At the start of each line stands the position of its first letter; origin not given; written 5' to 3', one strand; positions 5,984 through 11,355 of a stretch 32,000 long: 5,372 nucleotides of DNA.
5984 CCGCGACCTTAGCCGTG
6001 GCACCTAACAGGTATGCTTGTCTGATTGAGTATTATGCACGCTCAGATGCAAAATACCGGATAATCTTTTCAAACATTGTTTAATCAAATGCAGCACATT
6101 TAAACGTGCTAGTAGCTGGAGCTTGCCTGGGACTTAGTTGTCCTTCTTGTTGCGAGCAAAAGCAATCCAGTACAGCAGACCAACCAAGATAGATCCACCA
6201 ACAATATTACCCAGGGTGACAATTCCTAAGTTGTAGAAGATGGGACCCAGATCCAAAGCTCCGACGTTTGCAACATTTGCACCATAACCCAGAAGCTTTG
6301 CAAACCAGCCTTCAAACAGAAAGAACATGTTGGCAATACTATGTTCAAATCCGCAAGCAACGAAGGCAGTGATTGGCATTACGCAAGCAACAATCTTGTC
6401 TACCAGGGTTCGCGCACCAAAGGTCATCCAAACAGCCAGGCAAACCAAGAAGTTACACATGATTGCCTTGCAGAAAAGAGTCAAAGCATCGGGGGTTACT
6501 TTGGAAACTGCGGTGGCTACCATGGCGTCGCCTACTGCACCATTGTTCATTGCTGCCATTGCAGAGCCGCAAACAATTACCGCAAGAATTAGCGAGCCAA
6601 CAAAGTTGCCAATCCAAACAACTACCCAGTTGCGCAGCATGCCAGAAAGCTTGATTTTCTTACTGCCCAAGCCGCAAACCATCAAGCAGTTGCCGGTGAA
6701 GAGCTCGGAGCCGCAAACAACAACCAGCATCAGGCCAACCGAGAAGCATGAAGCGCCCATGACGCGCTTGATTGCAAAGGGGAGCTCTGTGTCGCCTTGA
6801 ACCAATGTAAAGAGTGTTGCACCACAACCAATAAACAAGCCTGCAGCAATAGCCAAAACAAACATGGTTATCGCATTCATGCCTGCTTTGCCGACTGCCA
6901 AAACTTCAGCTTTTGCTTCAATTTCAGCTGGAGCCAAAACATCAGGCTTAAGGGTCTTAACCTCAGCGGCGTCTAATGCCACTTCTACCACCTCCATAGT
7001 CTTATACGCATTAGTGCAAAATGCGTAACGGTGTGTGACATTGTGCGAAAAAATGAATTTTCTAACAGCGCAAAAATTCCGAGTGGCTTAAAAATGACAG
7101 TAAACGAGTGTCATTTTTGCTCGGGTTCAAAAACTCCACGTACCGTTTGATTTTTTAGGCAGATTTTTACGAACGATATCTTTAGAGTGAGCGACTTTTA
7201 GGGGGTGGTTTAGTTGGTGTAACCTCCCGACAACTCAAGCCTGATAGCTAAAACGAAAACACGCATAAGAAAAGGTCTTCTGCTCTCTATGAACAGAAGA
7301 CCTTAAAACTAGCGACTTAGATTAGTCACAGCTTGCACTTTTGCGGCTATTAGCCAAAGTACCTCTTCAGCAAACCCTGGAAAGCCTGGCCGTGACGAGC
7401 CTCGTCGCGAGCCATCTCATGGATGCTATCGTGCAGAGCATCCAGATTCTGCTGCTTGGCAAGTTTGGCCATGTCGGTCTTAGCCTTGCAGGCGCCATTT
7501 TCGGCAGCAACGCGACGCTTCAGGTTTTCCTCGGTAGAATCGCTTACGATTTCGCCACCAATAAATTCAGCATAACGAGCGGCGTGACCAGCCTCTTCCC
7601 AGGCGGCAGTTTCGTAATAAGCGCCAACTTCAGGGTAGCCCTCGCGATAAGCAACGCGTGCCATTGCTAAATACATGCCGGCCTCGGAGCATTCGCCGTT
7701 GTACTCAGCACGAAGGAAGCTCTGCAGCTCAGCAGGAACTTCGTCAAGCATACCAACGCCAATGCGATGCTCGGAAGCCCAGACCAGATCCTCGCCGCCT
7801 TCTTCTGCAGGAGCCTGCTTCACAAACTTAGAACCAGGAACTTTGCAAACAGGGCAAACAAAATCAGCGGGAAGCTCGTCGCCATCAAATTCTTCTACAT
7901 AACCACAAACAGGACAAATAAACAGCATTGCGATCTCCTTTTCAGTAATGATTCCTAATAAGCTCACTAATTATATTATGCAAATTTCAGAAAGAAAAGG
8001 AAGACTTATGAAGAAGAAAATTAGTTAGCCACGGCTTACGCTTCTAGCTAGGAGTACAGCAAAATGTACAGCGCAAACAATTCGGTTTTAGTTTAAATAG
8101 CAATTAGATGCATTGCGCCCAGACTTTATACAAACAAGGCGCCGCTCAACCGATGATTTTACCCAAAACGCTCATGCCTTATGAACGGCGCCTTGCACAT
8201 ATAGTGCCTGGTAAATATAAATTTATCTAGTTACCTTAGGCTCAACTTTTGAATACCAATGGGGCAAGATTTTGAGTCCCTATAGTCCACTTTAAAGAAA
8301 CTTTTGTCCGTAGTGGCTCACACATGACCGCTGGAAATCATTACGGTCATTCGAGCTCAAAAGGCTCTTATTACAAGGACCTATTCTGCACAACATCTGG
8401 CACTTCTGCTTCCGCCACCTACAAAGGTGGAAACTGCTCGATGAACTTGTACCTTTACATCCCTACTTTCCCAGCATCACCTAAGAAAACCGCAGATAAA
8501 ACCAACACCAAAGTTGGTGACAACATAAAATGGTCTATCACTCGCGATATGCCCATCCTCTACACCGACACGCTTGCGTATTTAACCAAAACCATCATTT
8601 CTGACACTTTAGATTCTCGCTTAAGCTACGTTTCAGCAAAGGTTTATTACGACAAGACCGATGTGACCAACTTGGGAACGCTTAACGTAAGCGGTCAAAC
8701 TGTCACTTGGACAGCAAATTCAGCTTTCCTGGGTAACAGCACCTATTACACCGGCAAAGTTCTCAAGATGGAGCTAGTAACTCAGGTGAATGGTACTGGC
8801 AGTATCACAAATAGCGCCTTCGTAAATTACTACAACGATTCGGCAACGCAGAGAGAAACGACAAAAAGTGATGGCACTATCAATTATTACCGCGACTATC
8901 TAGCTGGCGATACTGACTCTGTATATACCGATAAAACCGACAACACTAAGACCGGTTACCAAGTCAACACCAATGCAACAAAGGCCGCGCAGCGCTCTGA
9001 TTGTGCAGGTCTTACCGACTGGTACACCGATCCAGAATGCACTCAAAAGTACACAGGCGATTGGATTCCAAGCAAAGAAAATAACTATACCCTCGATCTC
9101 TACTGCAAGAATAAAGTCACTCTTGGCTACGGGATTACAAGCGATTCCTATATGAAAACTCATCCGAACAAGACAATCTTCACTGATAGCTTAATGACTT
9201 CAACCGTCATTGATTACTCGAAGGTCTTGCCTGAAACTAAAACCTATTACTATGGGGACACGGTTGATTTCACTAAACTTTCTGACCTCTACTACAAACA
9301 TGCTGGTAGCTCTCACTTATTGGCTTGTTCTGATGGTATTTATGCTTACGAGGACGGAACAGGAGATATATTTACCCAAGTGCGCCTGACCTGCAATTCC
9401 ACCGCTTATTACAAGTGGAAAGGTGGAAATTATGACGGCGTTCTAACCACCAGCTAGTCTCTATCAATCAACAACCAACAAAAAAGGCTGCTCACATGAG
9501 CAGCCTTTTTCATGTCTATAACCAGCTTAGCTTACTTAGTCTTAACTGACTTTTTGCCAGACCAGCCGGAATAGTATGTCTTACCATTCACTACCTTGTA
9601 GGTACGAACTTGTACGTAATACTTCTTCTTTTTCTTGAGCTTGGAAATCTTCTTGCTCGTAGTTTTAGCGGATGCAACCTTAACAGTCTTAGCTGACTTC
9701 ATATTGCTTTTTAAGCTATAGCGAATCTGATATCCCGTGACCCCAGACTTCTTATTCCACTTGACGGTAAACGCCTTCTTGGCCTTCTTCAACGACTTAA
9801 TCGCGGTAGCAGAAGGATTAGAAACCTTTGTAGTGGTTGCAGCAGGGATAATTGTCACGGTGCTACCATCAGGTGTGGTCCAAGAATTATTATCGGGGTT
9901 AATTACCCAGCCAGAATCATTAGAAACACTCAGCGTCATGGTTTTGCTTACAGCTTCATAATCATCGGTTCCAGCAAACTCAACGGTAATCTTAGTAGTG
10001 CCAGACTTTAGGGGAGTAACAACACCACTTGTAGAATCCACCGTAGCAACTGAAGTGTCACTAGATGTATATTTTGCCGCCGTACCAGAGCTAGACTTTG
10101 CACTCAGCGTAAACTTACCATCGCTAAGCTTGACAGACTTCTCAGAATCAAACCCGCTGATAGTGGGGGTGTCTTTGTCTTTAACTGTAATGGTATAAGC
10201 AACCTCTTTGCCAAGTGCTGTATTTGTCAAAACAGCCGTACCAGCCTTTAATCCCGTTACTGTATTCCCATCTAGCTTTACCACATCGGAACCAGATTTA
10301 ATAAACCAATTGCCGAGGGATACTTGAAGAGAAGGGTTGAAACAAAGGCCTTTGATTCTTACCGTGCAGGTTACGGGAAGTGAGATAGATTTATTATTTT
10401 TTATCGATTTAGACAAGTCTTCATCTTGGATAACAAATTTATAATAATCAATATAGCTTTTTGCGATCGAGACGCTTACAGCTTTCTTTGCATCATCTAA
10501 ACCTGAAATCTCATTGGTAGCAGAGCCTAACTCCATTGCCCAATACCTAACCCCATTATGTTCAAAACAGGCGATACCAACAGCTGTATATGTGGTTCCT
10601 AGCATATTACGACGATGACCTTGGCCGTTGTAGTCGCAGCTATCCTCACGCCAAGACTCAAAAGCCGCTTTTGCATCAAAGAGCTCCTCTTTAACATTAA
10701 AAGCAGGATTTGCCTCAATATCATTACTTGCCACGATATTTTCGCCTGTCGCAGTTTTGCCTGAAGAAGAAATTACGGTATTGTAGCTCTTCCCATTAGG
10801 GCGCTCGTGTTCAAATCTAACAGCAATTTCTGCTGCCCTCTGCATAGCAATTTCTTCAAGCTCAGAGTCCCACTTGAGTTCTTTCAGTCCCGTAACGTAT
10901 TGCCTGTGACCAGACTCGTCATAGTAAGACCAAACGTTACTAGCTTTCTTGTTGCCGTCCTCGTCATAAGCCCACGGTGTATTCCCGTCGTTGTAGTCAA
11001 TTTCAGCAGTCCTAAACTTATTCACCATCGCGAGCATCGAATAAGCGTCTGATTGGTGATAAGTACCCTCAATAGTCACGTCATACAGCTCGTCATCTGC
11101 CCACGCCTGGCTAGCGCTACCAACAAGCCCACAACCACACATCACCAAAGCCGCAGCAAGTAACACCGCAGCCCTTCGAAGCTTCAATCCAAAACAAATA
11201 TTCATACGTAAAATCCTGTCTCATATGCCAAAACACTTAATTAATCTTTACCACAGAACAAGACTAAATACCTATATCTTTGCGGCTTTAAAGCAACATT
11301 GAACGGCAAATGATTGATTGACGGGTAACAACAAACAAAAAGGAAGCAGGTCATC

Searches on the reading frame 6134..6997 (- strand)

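Call 35: search_protein_families(library=pfam, proteins=[window:6134-6997:-], max_evalue=0.001)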
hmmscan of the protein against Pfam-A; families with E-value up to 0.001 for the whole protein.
window:6134-6997:- (287 aa): 1 family
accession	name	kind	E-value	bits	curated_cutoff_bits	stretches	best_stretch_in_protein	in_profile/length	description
PF01226.23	Form_Nir_trans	-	7.5e-71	238.7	34.6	1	30-278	6-240/240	Formate/nitrite transporter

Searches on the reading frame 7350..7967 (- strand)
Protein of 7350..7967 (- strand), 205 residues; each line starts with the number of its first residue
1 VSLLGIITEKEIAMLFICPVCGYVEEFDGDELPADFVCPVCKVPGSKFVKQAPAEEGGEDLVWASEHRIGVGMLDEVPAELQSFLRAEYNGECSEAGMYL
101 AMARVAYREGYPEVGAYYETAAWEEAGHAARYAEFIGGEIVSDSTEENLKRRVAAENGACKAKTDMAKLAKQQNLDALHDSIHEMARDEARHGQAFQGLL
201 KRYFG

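Call 35: search_protein_families(library=pfam, proteins=[window:7350-7967:-], max_evalue=0.001)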
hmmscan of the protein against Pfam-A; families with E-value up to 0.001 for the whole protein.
window:7350-7967:- (205 aa): 3 families
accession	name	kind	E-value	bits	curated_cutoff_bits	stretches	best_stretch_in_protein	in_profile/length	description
PF02915.23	Rubrerythrin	-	2.3e-11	44.7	22.8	1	84-137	2-54/137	Rubrerythrin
PF21349.2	RUBY_RBDX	-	1.7e-07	31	26.5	1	17-48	2-29/30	Rubrerythrin, rubredoxin-like domain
PF00210.30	Ferritin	-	9.6e-05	22.8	24.5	1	96-201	15-137/142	Ferritin-like domain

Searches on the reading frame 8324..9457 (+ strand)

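Call 35: search_protein_families(library=pfam, proteins=[window:8324-9457:+], max_evalue=0.001)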
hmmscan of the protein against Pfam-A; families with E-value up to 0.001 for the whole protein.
window:8324-9457:+ (377 aa): 1 family
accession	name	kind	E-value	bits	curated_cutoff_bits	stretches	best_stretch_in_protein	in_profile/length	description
PF20623.4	Sgo0707_N2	-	3.4e-06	27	27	1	52-155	3-108/141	Sgo0707 N2 domain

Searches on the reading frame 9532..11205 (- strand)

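Call 35: search_protein_families(library=pfam, proteins=[window:9532-11205:-], max_evalue=0.001)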
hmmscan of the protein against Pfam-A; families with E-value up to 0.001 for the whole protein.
window:9532-11205:- (557 aa): 3 families
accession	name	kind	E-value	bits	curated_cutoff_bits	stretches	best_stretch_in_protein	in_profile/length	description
PF00188.32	CAP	-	8.9e-15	56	21.1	1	104-222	10-113/117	Cysteine-rich secretory protein family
PF00041.27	fn3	-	4.3e-06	27.3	25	1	474-539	11-72/84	Fibronectin type III domain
PF21461.3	HL_N-beta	-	6.2e-05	23.1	27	1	377-409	14-44/57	Hyaluronate lyase, N-terminal beta-sheet domain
